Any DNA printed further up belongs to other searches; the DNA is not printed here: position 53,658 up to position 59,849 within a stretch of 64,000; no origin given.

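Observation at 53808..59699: Orphan giant TpsA/FHA-like exoprotein with an integrin-like FG-GAP propeller and a polymorphic-looking C-terminus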

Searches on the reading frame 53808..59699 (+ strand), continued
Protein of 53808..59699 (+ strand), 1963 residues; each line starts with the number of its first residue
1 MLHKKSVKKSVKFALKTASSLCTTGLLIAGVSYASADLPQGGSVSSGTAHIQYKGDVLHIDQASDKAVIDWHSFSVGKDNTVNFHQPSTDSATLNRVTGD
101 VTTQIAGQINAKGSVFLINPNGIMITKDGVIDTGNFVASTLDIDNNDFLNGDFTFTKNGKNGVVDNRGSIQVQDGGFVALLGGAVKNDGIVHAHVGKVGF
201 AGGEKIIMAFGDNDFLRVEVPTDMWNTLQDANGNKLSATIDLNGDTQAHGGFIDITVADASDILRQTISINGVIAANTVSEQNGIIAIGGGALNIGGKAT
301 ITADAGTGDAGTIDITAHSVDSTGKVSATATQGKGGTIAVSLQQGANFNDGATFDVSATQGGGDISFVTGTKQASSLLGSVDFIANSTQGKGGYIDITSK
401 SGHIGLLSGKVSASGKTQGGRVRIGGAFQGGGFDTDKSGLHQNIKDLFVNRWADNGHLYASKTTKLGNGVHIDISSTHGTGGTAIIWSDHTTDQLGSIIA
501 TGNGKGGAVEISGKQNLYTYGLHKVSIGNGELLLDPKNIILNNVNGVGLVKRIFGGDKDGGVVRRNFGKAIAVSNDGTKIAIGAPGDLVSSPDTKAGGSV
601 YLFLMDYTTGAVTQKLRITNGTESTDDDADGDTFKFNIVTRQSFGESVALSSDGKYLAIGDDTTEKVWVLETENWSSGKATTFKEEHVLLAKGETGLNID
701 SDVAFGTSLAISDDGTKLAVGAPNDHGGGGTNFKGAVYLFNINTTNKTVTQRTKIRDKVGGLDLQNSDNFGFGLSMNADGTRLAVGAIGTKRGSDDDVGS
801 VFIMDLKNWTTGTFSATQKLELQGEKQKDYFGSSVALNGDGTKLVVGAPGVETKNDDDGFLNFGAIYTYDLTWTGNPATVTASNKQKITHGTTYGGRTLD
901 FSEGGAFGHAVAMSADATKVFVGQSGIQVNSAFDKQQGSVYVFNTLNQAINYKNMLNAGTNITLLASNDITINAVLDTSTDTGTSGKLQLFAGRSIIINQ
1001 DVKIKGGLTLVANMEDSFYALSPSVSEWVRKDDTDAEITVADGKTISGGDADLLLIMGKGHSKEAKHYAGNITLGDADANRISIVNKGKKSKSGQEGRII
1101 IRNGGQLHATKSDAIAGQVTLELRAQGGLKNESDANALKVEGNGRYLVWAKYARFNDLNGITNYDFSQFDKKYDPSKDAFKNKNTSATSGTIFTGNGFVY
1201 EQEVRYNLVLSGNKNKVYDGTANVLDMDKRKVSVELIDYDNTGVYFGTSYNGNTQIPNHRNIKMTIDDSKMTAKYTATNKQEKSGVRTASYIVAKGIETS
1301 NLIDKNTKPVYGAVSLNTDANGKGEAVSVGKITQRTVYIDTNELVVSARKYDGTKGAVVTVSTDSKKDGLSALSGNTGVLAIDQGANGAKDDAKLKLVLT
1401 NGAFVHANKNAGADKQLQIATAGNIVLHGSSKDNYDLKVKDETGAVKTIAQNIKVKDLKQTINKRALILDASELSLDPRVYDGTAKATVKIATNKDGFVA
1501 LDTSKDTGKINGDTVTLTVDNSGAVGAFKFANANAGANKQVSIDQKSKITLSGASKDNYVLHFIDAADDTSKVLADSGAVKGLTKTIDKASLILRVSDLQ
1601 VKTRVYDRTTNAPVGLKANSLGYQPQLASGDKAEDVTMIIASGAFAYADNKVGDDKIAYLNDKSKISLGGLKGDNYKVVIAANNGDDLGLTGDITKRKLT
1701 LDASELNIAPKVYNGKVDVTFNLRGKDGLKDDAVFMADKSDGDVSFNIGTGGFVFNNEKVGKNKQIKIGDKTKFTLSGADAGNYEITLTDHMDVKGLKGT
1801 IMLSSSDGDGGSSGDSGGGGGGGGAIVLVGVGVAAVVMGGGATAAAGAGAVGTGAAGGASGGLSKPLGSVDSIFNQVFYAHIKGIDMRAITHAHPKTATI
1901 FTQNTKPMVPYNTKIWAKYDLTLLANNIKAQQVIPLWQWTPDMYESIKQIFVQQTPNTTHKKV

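Call 13: list_cluster_members(proteins=[P0001, P0003, P0014, P0013, P0020])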
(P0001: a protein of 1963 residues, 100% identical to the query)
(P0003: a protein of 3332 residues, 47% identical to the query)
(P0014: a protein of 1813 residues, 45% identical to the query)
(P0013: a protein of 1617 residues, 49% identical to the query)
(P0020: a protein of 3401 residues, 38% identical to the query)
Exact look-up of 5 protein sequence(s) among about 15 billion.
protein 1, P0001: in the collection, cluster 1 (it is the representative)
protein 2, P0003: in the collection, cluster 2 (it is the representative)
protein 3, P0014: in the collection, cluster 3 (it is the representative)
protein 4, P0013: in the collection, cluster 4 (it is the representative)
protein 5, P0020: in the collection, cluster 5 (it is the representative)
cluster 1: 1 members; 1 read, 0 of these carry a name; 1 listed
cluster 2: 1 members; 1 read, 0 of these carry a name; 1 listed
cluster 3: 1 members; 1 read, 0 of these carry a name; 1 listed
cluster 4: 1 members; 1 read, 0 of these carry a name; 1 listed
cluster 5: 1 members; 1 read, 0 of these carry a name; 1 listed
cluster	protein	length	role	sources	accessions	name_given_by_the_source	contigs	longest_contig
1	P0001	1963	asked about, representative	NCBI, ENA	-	-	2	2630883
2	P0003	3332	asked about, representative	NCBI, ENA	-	-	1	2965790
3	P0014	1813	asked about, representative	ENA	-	-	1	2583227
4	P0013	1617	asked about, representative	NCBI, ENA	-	-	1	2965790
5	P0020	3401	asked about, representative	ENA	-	-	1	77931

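Call 14: find_encoding_contigs(protein=P0013, flank=10000, max_places=3)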
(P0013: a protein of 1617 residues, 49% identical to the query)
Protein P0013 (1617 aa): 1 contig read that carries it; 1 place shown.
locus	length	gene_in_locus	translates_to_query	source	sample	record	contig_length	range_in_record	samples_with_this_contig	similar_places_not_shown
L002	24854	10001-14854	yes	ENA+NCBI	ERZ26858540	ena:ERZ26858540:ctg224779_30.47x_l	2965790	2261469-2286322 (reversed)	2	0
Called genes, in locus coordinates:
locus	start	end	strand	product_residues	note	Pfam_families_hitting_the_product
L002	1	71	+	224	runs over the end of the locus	PF02463:SMC_N (weak), PF13175:AAA_15 (faint), PF00005:ABC_tran, PF13304:AAA_21 (faint)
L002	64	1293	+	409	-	PF12704:MacB_PCD, PF02687:FtsX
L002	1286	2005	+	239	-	PF17131:TP_0789-like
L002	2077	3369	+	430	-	-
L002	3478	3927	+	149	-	PF09912:DUF2141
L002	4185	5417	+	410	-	PF02687:FtsX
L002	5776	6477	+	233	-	PF00392:GntR, PF14502:HTH_41 (weak), PF07702:UTRA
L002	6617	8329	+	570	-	PF08479:POTRA_2 (weak), PF03865:ShlB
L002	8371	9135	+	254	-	PF07277:SapC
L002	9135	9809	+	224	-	-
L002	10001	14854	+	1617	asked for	PF05860:TPS, PF14312:FG-GAP_2 (faint)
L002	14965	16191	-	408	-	PF03109:ABC1, PF27536:UbiB_helical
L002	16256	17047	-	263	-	PF01209:Ubie_methyltran, PF13489:Methyltransf_23 (weak), PF08241:Methyltransf_11, PF08242:Methyltransf_12, PF13649:Methyltransf_25, PF13847:Methyltransf_31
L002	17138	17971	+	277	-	PF01149:Fapy_DNA_glyco, PF06831:H2TH, PF06827:zf-FPG_IleRS (faint)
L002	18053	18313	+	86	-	PF01649:Ribosomal_S20p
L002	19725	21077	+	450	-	PF11638:DnaA_N, PF01695:IstB_IS21 (weak), PF00308:Bac_DnaA, PF00004:AAA (weak), PF13401:AAA_22 (faint), PF08299:Bac_DnaA_C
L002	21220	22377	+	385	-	PF00712:DNA_pol3_beta, PF02767:DNA_pol3_beta_2, PF02768:DNA_pol3_beta_3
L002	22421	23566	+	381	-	PF02463:SMC_N, PF13175:AAA_15 (weak), PF13476:AAA_23 (weak), PF13304:AAA_21 (faint)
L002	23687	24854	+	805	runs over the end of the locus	PF02518:HATPase_c, PF00204:DNA_gyraseB, PF01751:Toprim, PF21249:GyrB_hook (weak), PF00986:DNA_gyraseB_C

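Call 15: find_encoding_contigs(protein=P0014, flank=10000, max_places=3)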
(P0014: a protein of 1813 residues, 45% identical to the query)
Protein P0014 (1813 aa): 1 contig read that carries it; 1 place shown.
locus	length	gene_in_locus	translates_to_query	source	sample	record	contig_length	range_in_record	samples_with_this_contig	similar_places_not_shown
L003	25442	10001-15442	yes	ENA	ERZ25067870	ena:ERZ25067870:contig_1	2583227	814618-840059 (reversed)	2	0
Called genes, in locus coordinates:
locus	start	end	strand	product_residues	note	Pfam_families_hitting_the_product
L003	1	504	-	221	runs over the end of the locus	-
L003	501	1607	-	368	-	PF01832:Glucosaminidase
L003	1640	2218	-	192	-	PF08712:Nfu_N, PF01106:NifU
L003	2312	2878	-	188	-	PF02622:DUF179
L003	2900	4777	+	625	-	PF11412:DsbD_N, PF02683:DsbD_TM, PF13899:Thioredoxin_7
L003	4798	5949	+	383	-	PF00266:Aminotran_5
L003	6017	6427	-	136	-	PF01245:Ribosomal_L19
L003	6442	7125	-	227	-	PF01746:tRNA_m1G_MT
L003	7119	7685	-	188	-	PF01782:RimM, PF24986:PRC_RimM (weak)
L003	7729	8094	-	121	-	PF00886:Ribosomal_S16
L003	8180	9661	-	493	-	PF01656:CbiA (faint), PF02881:SRP54_N, PF00448:SRP54, PF02978:SRP_SPB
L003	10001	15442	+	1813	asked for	PF05860:TPS, PF14312:FG-GAP_2 (weak), PF18657:YDG (weak)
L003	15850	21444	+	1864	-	PF05860:TPS, PF07676:PD40 (faint), PF14312:FG-GAP_2, PF21463:Cry1Ac_dom-VII (faint), PF14312:FG-GAP_2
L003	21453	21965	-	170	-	PF00156:Pribosyltran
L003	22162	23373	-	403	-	PF02441:Flavoprotein, PF04127:DFP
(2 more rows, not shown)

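Call 16: find_homologous_proteins(query=L002:6617-8329:+)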
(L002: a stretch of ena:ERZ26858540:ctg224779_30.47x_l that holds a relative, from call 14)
Query L002:6617-8329:+ (570 aa): 4 proteins with E <= 0.001 among 8000 candidates.
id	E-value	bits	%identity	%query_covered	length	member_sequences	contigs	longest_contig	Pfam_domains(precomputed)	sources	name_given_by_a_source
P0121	0.0e+0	1277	100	100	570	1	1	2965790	PF08479.17,PF03865.20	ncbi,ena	-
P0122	6.8e-219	746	59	97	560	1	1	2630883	PF08479.17,PF03865.20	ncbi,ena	-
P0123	1.5e-176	607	51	98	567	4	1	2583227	PF08479.17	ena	-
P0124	1.1e-100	356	35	95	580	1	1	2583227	PF03865.20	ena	-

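Call 18: find_encoding_contigs(protein=P0122, flank=10000, max_places=3)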
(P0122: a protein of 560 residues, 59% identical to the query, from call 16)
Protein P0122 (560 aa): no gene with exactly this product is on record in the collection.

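Call 20: find_related_loci(query=P0122, collection=genome_contigs, flank=10000)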
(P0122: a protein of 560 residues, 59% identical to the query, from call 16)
Query P0122 (560 aa) in genome_contigs; peptide patterns used: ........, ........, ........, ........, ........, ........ (x = any residue, [..] = any of these).
27 stretches matched a pattern, but none encodes a relative of the query by tblastn (E <= 1e-3).

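Call 43: find_encoding_contigs(protein=P0123, flank=10000, max_places=2)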
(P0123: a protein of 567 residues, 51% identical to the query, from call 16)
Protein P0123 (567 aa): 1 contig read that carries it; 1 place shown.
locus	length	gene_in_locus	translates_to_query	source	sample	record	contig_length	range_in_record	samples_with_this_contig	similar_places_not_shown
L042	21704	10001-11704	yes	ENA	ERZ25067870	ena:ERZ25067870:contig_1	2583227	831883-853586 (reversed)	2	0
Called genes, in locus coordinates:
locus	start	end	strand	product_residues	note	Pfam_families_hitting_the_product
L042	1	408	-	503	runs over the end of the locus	PF13541:ChlI, PF00493:MCM, PF00158:Sigma54_activat, PF01078:Mg_chelatase, PF07728:AAA_5, PF13335:Mg_chelatase_C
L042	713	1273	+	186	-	PF00881:Nitroreductase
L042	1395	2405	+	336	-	PF01118:Semialdhyde_dh, PF02774:Semialdhyde_dhC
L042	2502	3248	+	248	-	PF20772:TACO1_YebC_N, PF01709:Transcrip_reg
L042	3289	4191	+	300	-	PF00763:THF_DHG_CYH, PF02882:THF_DHG_CYH_C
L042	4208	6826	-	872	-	-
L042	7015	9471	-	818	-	PF00082:Peptidase_S8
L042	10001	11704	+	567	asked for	PF08479:POTRA_2 (weak)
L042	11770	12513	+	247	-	PF07277:SapC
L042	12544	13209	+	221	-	-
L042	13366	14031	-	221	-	-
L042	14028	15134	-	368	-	PF01832:Glucosaminidase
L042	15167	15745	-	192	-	PF08712:Nfu_N, PF01106:NifU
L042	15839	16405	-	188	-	PF02622:DUF179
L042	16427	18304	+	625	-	PF11412:DsbD_N, PF02683:DsbD_TM, PF13899:Thioredoxin_7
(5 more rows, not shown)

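Call 44: find_encoding_contigs(protein=P0124, flank=10000, max_places=2)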
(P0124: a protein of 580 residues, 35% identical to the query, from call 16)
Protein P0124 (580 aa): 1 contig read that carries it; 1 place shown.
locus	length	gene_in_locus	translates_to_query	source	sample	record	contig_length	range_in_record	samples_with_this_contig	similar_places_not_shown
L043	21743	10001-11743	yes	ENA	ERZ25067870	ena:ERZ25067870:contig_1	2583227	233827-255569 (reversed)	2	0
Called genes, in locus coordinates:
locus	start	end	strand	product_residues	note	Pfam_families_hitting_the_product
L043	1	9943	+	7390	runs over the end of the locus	PF18657:YDG (weak), PF28363:DUF8385 (faint), PF18657:YDG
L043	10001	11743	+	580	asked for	PF03865:ShlB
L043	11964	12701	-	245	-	PF00106:adh_short, PF08659:KR (faint), PF13561:adh_short_C2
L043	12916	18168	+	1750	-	PF05860:TPS, PF18657:YDG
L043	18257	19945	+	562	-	PF03865:ShlB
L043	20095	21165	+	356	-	-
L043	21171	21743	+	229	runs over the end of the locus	PF10988:DUF2807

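Call 64: search_protein_families(library=ncbifam, proteins=[P0122, L002:9135-9809:+, L002:8371-9135:+], max_evalue=1)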
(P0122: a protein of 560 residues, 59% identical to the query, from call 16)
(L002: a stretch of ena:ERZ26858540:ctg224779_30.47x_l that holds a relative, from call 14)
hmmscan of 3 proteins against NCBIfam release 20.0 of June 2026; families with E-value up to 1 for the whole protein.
P0122 (560 aa): 0 families

L002:9135-9809:+ (224 aa): 2 families
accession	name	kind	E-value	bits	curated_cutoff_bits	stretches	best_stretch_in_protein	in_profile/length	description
NF041639.1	YicS_fam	subfamily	0.0043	17.2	45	1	10-57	5-48/96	YicS family protein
NF003037.0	PRK03932.1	equivalog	0.07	12.1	414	1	123-192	43-110/451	asparagine--tRNA ligase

L002:8371-9135:+ (254 aa): 0 families
